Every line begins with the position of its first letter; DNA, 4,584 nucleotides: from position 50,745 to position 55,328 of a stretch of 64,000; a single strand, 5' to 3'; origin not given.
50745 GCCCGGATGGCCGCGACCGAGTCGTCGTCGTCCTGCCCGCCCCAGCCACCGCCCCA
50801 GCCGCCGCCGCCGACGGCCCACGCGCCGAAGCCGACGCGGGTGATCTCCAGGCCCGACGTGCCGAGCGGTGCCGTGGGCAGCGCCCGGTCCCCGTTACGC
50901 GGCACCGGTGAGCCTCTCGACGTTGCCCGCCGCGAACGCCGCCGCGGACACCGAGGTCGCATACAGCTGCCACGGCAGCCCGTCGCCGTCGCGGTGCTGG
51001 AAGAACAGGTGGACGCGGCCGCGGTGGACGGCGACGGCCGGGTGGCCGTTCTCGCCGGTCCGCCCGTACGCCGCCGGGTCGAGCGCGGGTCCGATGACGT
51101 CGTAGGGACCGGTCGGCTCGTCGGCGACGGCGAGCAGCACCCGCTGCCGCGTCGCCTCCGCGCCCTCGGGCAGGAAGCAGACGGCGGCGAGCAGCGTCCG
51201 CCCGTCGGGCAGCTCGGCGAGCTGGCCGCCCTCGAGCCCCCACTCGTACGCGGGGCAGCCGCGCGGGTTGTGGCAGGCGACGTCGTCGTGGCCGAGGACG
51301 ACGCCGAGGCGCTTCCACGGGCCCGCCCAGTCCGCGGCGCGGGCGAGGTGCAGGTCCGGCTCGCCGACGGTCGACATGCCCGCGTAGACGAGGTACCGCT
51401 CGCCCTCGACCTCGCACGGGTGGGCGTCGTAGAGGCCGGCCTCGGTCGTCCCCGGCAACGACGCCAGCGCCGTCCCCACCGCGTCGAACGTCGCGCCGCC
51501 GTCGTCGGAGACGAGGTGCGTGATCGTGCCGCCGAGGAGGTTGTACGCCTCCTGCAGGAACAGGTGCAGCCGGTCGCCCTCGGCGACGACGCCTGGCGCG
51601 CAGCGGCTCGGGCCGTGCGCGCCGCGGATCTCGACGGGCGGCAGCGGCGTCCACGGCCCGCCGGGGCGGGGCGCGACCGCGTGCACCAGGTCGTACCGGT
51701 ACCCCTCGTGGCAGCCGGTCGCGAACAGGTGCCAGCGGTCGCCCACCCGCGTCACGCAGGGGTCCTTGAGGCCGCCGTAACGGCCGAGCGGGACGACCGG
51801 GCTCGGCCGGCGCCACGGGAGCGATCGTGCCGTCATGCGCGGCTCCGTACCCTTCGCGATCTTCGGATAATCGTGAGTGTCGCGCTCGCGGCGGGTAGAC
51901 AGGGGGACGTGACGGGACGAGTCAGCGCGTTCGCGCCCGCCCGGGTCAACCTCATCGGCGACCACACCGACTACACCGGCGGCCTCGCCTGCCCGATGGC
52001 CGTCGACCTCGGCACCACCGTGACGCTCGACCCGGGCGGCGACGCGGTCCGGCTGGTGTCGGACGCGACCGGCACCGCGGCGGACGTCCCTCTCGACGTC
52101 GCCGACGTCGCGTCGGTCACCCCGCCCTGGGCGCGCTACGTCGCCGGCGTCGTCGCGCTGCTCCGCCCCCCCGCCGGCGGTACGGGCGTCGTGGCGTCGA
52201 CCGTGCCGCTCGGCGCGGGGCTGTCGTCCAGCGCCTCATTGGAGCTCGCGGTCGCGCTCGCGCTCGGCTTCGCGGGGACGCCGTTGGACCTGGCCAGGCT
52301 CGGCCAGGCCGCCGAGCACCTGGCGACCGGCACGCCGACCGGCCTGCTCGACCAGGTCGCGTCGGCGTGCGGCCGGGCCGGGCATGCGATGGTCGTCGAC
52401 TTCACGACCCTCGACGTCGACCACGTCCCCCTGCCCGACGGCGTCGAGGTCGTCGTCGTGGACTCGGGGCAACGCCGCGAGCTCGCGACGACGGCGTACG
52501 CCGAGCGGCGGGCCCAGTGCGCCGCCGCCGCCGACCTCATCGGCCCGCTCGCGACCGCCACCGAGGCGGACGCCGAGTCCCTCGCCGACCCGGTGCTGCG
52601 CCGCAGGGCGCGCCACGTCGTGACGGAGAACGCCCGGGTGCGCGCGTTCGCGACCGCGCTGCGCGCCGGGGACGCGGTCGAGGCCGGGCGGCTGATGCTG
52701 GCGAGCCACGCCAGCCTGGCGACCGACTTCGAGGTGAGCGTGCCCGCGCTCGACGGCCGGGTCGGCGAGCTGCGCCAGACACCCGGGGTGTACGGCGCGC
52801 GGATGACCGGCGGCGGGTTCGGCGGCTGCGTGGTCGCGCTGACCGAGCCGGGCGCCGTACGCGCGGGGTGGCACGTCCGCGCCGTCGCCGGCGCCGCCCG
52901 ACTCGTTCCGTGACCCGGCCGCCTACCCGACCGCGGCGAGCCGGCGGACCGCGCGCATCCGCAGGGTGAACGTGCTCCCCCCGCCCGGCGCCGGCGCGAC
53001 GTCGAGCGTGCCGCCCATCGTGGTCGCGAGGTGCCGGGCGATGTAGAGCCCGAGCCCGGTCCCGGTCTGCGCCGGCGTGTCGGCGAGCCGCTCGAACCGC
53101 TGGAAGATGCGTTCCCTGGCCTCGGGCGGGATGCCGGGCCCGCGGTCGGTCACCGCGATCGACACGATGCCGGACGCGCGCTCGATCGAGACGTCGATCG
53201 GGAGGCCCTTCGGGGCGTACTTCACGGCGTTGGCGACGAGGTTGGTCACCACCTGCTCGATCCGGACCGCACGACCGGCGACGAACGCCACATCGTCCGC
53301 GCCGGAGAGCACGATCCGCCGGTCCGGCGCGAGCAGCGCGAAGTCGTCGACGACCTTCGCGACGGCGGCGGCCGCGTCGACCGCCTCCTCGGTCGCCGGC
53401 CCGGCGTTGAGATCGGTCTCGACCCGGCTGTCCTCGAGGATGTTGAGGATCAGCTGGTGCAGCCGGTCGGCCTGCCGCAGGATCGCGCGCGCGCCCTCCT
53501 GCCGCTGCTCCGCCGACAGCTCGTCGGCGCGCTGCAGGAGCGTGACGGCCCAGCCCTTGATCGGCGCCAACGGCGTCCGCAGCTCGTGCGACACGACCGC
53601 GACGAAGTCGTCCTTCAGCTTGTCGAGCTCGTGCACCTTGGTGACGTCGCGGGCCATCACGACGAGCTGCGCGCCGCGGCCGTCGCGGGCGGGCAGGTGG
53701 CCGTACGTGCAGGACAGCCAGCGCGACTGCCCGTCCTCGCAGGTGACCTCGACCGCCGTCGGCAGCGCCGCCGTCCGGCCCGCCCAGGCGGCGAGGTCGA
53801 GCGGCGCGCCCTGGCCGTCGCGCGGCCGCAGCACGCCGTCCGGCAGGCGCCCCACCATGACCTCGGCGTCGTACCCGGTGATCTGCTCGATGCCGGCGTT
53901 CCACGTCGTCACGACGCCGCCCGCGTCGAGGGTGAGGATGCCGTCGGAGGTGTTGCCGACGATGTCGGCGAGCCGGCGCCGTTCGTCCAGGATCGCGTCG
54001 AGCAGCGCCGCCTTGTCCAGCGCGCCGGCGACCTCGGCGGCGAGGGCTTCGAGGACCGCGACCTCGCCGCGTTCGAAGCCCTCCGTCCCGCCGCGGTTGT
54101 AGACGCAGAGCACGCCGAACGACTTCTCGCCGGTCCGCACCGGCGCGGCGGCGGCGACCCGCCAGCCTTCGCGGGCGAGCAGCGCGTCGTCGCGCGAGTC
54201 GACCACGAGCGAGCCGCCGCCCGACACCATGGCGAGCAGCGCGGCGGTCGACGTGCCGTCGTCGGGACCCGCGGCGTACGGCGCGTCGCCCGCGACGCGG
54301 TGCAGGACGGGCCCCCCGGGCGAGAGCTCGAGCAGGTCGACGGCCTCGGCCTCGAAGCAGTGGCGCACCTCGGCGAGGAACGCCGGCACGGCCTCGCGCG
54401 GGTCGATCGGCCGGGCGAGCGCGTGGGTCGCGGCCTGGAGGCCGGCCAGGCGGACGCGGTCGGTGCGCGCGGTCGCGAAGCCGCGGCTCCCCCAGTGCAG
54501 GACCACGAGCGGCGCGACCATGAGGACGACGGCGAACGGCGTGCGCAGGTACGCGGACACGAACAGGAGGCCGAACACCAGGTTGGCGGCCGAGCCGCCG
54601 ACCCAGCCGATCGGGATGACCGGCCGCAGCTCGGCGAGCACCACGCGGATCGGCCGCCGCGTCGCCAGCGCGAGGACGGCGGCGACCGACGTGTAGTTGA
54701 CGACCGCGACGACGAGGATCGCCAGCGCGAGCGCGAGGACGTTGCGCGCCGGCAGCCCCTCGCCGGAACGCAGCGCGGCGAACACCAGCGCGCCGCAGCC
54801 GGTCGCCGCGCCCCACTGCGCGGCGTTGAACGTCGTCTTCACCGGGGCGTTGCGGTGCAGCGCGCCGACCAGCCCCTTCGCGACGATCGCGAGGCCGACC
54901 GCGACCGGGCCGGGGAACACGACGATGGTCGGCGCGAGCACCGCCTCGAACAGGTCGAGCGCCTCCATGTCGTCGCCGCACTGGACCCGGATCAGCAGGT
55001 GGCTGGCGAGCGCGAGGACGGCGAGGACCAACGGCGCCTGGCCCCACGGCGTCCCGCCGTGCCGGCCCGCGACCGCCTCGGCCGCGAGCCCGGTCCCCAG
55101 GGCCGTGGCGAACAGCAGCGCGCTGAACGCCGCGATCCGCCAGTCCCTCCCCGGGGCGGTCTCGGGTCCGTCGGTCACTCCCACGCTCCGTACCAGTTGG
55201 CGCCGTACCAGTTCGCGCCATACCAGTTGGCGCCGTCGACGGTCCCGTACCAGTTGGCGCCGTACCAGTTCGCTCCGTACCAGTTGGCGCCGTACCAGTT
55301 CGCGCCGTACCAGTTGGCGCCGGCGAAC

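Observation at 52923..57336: Orphan double-glycine-leader Cys/Thr-rich precursor peptide beside a secreted subtilase-histidine kinase pair (candidate new peptide system)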

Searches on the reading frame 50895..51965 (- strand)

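Call 19: search_protein_families(library=pfam, proteins=[window:50895-51965:-], max_evalue=0.001)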
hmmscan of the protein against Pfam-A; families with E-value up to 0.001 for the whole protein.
window:50895-51965:- (356 aa): 1 family
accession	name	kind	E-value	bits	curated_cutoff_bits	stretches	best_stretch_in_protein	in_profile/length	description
PF04616.20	Glyco_hydro_43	-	0.00043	20.1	32.2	0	69-218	70-222/288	Glycosyl hydrolases family 43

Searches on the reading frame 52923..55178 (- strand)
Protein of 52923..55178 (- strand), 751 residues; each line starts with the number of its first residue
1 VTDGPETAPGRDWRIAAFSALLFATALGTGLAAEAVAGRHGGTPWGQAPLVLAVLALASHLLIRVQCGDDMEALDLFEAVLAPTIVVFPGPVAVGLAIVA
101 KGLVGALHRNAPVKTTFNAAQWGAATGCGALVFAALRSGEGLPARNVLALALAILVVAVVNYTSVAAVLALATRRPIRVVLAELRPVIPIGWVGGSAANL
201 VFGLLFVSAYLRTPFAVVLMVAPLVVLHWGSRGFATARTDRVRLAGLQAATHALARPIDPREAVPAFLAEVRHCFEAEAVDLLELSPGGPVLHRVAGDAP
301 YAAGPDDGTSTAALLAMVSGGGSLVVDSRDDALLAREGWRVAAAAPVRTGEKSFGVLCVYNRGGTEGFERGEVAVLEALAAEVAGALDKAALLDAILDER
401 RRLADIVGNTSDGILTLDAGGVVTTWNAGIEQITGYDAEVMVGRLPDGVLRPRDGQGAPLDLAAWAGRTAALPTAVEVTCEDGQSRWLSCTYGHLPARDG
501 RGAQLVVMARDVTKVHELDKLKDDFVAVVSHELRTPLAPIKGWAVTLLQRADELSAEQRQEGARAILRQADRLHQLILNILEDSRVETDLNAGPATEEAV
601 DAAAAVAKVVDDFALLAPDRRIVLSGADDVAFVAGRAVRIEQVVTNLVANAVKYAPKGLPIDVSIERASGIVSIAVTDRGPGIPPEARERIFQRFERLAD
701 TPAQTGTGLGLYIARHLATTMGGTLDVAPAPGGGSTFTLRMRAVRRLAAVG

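Call 5: search_protein_families(library=pfam, proteins=[window:52923-55178:-], max_evalue=0.01)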
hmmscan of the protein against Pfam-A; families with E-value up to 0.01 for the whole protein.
window:52923-55178:- (751 aa): 11 families
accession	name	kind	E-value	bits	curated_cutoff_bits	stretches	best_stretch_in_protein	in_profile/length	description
PF02518.31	HATPase_c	-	1.3e-29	103.3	26.4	1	637-742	3-108/111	Histidine kinase-, DNA gyrase B-, and HSP90-like ATPase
PF00512.31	HisKA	-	2.4e-14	53.6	26.9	1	522-588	2-65/66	His Kinase A (phospho-acceptor) domain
PF08448.16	PAS_4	-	1.5e-10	41.7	23.1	1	409-516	3-109/110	PAS fold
PF00989.32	PAS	-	4e-07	30.5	22.6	1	403-512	3-113/113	PAS fold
PF01590.32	GAF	-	5.6e-07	30.6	22.4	1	316-387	57-133/133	GAF domain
PF13581.12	HATPase_c_2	-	1.6e-06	28.6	27.4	1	614-721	22-112/127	Histidine kinase-like ATPase domain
PF13492.12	GAF_3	-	5.3e-06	27.3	27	1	271-388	13-128/129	GAF domain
PF13426.13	PAS_9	-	5e-05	24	27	1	411-514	1-103/103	PAS domain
PF13188.13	PAS_8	-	0.00012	22.3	21.8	1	402-446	2-43/65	PAS domain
PF13185.12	GAF_2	-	0.00021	22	28.6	1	332-388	81-136/136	GAF domain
PF08447.18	PAS_3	-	0.007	17.1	25.6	0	424-500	2-80/89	PAS fold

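Call 6: search_protein_families(library=ncbifam, proteins=[window:52923-55178:-], max_evalue=1)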
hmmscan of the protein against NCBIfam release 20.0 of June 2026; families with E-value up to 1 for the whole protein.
window:52923-55178:- (751 aa): 87 families (the best 25 are shown)
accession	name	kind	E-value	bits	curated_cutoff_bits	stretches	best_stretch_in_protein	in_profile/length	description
NF046044.1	PnpS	equivalog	4.2e-56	190.6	400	1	392-741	46-389/390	two-component system histidine kinase PnpS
TIGR02966.1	phoR_proteo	equivalog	4.7e-54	183.6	334.2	1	403-740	8-332/333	phosphate regulon sensor histidine kinase PhoR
NF033092.0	HK_WalK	equivalog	3.2e-43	148.2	725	1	398-741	255-592/594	cell wall metabolism sensor histidine kinase WalK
NF040691.1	MtrAB_MtrB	equivalog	2.3e-38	132.5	450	1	508-741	257-490/507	MtrAB system histidine kinase MtrB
NF041735.1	hist_kin_RppB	equivalog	9.9e-36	123.4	400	1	523-741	217-437/438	two-component system sensor histidine kinase RppB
NF008468.0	PRK11360.1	equivalog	4.3e-34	117.9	646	1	392-743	259-608/616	two-component system sensor histidine kinase AtoS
NF041880.1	EPS_EpsF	equivalog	2.5e-33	115.4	900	1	473-738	215-488/492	response regulator EpsF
TIGR02956.1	TMAO_torS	equivalog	2.5e-33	115.3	676.5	1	519-741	461-680/967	TMAO reductase system sensor histidine kinase/response regulator TorS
NF008312.0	PRK11100.1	equivalog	2.7e-33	115.6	356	1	523-742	257-473/477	two-component system sensor histidine kinase CreC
NF008235.0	PRK11006.1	equivalog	5e-33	114.6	390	1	503-741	185-421/431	phosphate regulon sensor histidine kinase PhoR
TIGR01386.1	cztS_silS_copS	subfamily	1.2e-31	110.3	292.55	1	523-741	242-456/457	heavy metal sensor histidine kinase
NF045911.1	TCSHisKinNblS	equivalog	4.5e-31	107.9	1000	1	394-740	259-617/621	two-component system sensor histidine kinase NblS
NF047874.1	MASE3_PAS_HK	subfamily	2.9e-30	105.6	560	1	508-742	384-624/655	MASE3 domain-containing sensor histidine kinase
NF006800.0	PRK09303.1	equivalog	2e-29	102.7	342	1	505-741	134-375/383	histidine kinase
NF011874.0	PRK15347.1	equivalog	3.7e-29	101.4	852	1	519-741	395-612/921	two component system sensor kinase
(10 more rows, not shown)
